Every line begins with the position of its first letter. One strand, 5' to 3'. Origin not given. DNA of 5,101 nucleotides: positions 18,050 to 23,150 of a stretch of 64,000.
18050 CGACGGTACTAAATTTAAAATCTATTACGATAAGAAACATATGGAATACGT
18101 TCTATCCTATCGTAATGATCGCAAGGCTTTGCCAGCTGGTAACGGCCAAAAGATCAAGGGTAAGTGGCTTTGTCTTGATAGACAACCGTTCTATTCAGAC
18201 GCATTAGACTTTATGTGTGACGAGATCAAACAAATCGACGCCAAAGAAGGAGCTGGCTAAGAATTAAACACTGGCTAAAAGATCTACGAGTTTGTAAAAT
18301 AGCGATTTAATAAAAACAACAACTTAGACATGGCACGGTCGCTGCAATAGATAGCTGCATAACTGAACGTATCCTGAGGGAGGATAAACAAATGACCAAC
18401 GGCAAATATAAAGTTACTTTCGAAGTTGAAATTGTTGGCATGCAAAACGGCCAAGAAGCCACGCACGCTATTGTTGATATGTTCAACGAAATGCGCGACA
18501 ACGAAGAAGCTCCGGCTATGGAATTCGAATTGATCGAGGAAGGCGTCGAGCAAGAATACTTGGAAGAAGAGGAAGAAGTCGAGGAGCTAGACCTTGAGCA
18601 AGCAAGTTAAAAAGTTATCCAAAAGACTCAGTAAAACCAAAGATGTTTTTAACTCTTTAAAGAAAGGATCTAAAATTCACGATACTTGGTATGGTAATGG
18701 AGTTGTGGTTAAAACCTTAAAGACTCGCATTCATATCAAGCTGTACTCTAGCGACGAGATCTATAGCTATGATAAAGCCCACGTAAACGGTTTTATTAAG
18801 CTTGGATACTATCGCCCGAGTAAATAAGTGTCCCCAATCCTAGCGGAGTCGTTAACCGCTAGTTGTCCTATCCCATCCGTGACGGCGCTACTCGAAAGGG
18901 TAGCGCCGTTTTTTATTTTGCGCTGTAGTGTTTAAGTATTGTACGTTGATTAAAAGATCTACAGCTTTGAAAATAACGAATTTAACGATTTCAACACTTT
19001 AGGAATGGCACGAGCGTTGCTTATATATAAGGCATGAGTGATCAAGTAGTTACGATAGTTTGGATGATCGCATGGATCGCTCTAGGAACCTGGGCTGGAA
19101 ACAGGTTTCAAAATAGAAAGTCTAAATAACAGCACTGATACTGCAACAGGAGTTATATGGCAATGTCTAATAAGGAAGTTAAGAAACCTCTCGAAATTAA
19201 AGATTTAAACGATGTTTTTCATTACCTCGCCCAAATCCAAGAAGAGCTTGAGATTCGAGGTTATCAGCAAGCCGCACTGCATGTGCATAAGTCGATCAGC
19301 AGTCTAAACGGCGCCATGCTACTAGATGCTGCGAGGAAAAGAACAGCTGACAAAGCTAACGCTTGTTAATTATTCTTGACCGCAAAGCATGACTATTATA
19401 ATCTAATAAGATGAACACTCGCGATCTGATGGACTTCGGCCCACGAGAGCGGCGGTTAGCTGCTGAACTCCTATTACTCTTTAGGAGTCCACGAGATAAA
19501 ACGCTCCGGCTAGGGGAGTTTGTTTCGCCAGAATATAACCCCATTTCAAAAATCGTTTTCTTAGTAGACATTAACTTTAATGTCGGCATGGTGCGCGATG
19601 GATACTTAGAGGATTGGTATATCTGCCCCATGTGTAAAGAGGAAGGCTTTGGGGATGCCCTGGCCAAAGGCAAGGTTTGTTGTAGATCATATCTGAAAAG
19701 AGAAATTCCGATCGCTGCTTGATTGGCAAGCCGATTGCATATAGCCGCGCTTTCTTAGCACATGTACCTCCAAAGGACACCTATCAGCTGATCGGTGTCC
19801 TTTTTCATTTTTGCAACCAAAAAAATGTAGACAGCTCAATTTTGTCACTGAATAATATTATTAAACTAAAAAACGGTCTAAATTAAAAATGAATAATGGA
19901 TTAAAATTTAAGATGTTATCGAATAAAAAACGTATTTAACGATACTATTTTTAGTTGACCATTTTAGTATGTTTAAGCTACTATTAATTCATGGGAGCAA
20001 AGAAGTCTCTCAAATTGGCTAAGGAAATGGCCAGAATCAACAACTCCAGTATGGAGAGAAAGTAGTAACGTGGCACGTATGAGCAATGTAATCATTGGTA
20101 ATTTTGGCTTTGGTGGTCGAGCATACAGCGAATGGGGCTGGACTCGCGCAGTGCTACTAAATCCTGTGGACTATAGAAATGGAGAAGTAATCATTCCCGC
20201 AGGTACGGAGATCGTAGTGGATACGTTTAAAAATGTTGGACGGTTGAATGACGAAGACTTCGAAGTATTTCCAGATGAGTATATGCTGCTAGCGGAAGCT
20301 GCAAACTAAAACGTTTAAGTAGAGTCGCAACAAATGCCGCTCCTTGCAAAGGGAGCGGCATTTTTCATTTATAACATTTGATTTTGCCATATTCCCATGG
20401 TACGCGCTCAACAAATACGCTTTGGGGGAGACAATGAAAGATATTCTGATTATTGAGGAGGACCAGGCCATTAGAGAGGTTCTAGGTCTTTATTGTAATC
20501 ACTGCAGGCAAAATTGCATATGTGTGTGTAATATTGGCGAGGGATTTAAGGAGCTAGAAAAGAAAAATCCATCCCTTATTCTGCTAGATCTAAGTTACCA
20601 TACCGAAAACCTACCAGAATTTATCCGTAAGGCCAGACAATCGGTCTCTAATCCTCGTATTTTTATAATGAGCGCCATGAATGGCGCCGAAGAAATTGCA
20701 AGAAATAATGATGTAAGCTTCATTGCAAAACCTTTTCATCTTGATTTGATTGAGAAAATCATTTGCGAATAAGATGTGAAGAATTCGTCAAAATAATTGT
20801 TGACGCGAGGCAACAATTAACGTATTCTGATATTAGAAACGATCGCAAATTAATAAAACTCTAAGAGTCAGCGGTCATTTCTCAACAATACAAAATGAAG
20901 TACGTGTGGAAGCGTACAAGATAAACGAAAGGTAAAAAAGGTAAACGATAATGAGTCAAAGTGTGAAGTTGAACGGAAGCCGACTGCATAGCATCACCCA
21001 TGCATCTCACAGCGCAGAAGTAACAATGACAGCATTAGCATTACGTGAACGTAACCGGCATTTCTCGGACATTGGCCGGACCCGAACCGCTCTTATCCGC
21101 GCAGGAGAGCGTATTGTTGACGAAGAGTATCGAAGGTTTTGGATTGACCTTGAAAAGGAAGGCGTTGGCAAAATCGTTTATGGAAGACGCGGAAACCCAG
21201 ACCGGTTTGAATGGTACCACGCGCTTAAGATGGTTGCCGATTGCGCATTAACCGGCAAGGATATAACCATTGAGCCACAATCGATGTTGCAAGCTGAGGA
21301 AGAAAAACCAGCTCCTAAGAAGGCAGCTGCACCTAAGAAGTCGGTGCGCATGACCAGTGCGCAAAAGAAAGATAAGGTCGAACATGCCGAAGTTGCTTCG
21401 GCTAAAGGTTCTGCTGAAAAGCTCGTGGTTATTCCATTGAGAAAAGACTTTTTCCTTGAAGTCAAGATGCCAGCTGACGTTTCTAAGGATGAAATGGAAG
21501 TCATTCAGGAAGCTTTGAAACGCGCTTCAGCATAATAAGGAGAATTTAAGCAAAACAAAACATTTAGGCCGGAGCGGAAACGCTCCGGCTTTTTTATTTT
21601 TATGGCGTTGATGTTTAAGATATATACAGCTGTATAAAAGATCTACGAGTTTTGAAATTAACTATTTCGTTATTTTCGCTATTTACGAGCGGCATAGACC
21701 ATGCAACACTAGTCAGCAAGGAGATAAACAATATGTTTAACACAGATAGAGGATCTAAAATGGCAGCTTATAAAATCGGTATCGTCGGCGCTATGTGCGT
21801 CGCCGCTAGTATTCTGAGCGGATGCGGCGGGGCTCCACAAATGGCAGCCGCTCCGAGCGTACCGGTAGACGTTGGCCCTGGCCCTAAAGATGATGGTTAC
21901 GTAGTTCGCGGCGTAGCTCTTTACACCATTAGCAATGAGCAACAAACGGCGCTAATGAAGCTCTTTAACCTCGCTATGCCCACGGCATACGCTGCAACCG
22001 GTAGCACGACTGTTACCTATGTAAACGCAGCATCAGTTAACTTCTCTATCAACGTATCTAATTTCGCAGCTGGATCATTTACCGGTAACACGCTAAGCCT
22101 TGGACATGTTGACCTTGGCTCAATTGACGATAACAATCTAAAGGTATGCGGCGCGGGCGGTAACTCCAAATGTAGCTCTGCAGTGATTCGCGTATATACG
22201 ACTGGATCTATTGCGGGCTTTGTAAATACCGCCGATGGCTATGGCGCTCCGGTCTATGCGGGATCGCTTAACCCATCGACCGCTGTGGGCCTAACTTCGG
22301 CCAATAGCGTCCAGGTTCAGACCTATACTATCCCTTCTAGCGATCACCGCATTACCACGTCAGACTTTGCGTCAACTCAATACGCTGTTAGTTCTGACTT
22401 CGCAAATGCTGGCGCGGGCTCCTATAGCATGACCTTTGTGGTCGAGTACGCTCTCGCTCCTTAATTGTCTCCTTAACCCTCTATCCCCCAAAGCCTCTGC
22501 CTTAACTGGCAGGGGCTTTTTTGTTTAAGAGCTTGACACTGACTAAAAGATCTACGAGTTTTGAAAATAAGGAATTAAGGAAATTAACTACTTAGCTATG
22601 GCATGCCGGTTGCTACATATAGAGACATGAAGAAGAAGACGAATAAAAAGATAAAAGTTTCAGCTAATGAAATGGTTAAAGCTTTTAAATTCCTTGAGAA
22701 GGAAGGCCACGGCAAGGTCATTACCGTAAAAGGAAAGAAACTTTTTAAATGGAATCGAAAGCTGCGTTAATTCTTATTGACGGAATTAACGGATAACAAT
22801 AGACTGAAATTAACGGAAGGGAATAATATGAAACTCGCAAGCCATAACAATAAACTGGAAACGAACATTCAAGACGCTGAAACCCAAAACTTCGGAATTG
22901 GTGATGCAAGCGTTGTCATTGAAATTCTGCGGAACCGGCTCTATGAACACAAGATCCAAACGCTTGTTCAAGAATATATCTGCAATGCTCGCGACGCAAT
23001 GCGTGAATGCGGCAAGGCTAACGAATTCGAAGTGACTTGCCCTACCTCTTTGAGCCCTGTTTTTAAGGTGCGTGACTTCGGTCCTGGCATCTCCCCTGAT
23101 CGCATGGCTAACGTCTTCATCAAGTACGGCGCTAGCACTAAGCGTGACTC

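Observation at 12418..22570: Family of at least 6 near-identical sigma70-like promoters with a conserved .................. spacer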

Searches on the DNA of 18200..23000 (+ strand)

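Call 15: search_dna_similar(query=window:18200-23000:+, collection=phages, mode=distant, max_rows=15)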
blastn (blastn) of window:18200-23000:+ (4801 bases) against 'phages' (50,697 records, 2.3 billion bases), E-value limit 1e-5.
No match.
